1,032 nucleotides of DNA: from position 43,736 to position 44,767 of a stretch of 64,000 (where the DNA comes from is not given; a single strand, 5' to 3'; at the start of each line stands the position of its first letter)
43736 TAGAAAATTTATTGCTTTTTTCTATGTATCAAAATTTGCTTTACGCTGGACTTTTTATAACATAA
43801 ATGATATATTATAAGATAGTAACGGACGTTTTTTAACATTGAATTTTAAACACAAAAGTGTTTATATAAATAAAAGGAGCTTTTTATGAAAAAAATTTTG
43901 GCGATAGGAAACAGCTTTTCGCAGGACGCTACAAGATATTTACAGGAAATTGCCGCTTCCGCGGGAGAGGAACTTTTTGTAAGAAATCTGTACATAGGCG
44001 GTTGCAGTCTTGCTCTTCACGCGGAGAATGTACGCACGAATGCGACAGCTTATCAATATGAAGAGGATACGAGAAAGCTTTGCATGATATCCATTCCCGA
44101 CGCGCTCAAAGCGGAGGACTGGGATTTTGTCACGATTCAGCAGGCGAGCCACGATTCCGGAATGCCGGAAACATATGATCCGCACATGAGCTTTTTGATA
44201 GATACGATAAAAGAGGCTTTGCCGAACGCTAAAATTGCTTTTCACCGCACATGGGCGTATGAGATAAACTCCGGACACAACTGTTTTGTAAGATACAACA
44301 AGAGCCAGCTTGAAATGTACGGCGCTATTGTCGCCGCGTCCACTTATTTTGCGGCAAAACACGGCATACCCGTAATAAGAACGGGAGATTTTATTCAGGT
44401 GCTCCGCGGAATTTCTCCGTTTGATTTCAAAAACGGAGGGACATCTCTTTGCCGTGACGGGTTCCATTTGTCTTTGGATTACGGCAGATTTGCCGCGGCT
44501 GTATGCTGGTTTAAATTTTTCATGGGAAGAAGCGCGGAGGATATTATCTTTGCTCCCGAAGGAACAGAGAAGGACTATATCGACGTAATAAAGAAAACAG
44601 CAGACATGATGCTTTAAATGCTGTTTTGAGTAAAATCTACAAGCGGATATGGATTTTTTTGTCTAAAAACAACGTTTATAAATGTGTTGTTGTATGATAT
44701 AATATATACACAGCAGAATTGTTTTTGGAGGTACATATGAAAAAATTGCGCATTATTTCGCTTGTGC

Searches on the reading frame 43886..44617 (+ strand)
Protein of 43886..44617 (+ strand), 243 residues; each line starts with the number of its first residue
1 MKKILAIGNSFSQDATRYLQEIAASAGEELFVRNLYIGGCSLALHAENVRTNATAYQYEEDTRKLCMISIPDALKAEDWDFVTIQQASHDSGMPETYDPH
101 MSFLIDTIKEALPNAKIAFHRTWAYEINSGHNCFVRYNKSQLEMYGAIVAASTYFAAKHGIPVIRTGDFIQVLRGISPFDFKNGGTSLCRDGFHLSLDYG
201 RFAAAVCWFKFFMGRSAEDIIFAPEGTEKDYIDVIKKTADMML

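Call 98: search_protein_families(library=pfam, proteins=[window:43886-44617:+], max_evalue=0.001)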
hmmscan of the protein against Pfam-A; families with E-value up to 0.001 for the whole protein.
window:43886-44617:+ (243 aa): 1 family
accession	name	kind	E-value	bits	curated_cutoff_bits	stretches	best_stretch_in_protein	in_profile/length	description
PF16227.11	DUF4886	-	1.5e-66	224.3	26.7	1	3-240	1-240/242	Domain of unknown function (DUF4886)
